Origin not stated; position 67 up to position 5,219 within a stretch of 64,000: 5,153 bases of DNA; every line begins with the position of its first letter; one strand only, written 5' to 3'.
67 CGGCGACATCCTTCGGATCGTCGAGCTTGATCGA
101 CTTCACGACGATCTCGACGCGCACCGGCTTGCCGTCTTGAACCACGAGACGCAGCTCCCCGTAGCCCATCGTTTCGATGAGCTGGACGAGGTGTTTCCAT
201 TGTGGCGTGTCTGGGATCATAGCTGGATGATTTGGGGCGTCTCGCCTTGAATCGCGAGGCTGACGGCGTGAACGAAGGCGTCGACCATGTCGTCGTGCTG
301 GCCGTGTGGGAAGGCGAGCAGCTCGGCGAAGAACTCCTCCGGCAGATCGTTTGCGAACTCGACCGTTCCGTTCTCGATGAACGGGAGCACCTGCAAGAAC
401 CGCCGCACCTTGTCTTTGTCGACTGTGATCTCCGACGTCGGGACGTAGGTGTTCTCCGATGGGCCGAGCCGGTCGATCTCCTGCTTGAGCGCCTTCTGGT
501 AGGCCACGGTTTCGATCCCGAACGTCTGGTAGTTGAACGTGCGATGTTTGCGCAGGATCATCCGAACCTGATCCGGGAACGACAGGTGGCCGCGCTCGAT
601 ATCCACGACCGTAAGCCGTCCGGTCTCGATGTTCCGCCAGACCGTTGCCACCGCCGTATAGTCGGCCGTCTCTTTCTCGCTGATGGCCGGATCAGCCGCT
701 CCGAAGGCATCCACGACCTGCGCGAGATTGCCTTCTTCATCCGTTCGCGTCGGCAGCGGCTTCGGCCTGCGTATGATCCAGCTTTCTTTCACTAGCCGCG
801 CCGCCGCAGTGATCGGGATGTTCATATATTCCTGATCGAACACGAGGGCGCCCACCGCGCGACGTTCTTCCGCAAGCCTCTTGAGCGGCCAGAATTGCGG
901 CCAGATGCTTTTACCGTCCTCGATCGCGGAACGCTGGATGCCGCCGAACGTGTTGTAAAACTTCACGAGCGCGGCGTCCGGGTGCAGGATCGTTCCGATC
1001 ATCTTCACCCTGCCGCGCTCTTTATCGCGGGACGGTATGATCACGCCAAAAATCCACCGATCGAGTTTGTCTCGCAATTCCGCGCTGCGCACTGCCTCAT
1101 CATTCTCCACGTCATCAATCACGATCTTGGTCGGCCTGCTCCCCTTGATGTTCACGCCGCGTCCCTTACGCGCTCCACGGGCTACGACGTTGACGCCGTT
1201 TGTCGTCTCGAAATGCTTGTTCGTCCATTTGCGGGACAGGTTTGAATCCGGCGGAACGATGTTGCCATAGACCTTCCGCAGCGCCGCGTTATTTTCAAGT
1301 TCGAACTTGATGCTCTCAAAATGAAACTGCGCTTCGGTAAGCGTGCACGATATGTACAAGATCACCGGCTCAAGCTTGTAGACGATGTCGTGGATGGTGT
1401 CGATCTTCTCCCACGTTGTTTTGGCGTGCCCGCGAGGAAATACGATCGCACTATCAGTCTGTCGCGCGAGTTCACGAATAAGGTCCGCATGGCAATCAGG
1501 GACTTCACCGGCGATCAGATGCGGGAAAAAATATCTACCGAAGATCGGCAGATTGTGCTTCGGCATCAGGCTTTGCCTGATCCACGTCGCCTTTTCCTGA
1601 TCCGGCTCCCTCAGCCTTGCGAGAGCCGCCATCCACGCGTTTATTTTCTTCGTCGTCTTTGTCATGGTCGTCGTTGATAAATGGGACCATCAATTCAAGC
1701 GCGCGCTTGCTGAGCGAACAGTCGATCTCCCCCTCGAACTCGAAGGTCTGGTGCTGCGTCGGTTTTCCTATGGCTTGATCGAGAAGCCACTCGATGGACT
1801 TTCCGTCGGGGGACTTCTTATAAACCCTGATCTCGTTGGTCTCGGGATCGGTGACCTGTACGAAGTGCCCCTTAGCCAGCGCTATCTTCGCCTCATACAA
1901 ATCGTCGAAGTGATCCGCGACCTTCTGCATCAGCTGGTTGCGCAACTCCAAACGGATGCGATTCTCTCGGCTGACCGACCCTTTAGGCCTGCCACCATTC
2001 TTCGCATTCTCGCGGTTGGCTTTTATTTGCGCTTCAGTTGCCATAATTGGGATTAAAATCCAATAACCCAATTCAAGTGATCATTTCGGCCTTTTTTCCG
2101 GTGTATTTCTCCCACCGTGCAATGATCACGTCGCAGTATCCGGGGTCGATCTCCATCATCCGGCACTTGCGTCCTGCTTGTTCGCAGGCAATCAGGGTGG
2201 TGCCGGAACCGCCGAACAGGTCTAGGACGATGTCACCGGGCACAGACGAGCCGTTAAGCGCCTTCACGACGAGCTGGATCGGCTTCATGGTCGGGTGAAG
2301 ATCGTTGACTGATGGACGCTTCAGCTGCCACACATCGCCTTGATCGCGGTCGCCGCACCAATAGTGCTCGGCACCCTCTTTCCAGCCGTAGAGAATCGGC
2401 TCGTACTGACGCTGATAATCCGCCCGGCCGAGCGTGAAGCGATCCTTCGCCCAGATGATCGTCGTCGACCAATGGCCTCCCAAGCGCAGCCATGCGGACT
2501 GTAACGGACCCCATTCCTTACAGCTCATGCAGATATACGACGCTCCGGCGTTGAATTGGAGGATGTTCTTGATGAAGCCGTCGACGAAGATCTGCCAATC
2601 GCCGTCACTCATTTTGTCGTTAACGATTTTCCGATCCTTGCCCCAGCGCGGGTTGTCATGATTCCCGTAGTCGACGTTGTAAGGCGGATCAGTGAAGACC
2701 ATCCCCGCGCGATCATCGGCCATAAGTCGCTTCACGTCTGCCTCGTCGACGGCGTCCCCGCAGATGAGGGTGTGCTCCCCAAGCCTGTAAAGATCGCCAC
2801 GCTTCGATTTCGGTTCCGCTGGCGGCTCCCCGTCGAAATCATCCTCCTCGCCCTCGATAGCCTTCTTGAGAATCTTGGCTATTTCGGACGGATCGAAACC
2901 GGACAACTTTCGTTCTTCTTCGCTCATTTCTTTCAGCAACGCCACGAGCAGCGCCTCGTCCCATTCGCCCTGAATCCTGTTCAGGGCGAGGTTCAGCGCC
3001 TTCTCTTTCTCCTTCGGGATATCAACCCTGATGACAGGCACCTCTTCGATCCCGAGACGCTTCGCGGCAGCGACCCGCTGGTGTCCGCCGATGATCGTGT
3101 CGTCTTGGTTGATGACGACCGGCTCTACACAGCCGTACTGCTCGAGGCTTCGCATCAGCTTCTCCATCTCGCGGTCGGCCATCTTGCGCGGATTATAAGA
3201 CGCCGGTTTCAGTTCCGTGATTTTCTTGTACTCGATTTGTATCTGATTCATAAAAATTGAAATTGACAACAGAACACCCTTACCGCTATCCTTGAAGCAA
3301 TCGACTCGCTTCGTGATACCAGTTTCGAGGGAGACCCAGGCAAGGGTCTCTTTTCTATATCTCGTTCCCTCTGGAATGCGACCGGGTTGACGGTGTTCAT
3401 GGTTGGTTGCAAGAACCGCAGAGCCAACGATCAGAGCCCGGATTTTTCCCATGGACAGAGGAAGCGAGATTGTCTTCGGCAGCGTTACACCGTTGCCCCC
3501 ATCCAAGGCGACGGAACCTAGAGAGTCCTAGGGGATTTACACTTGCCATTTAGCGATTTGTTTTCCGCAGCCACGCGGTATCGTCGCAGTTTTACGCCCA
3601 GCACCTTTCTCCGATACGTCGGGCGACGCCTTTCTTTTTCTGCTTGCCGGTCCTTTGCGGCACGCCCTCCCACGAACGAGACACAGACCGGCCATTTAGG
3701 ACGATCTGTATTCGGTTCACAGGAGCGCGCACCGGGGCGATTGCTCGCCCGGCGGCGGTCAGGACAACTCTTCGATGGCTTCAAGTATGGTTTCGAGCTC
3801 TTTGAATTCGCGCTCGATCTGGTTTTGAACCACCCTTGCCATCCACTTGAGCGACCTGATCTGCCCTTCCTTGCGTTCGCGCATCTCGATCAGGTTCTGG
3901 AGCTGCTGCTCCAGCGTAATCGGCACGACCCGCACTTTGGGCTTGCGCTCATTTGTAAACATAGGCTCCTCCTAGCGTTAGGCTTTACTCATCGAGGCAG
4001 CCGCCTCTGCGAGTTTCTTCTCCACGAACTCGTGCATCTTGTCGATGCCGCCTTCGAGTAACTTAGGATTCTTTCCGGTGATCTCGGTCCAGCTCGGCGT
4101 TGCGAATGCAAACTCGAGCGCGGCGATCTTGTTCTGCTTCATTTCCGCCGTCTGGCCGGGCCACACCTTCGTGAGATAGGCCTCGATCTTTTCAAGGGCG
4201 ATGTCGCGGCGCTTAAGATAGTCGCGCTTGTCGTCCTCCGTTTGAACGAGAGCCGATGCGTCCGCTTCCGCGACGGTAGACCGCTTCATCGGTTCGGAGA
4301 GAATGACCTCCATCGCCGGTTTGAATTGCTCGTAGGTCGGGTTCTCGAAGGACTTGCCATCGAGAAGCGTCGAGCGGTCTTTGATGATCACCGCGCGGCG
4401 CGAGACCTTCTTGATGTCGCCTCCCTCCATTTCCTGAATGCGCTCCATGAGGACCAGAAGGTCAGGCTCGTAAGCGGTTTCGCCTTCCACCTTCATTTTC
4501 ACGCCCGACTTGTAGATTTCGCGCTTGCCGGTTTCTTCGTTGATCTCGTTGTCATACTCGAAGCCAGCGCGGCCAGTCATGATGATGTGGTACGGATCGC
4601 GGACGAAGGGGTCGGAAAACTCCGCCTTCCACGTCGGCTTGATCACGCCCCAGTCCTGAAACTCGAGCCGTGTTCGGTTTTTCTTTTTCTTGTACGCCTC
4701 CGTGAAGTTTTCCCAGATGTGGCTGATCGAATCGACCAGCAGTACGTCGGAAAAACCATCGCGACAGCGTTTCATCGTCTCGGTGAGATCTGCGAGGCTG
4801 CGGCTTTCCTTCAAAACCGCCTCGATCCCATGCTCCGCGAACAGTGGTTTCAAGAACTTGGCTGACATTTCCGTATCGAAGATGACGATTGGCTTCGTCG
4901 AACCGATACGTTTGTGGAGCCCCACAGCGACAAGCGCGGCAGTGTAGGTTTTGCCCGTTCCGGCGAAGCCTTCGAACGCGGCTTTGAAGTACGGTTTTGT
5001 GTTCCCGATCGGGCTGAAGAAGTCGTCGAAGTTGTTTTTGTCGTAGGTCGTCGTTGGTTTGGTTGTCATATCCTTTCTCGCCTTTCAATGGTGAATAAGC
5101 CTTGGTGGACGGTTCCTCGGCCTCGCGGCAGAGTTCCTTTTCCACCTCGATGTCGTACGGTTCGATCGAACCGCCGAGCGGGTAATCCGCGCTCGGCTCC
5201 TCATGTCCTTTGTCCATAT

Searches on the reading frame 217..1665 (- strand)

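Call 81: search_protein_families(library=pfam, proteins=[window:217-1665:-], max_evalue=0.00001)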
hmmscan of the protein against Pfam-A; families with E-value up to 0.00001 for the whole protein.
window:217-1665:- (482 aa): 1 family
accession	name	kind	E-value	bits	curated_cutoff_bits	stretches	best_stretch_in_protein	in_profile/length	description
PF17289.8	Terminase_6C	-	5.9e-10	39.8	22.6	1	323-469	2-153/155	Terminase RNaseH-like domain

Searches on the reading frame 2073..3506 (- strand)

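Call 81: search_protein_families(library=pfam, proteins=[window:2073-3506:-], max_evalue=0.00001)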
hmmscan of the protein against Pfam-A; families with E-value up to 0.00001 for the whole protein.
window:2073-3506:- (477 aa): 2 families
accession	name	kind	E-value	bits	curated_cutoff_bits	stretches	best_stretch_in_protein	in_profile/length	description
PF01555.25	N6_N4_Mtase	-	2.6e-23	83.6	26.7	1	269-461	3-219/221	DNA methylase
PF02195.25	ParB_N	-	1.3e-08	35.2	26.3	1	91-171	3-88/95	ParB N-terminal domain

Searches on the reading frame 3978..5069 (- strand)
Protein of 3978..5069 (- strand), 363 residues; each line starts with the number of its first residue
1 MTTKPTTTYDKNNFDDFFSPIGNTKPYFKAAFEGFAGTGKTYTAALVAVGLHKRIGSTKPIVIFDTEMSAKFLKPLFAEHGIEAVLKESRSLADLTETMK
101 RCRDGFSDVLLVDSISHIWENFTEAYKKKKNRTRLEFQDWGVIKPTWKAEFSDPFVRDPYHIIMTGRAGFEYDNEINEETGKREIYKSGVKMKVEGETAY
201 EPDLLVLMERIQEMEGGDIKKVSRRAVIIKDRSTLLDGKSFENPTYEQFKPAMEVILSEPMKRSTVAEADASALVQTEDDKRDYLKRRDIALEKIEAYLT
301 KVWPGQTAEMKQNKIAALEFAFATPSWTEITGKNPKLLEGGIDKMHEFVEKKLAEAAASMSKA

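Call 81: search_protein_families(library=pfam, proteins=[window:3978-5069:-], max_evalue=0.00001)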
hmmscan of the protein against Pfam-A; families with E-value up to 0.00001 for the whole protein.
window:3978-5069:- (363 aa): 1 family
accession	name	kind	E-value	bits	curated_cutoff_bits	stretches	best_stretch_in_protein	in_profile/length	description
PF13479.12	AAA_24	-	3.9e-08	33.8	27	1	34-238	9-191/195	AAA domain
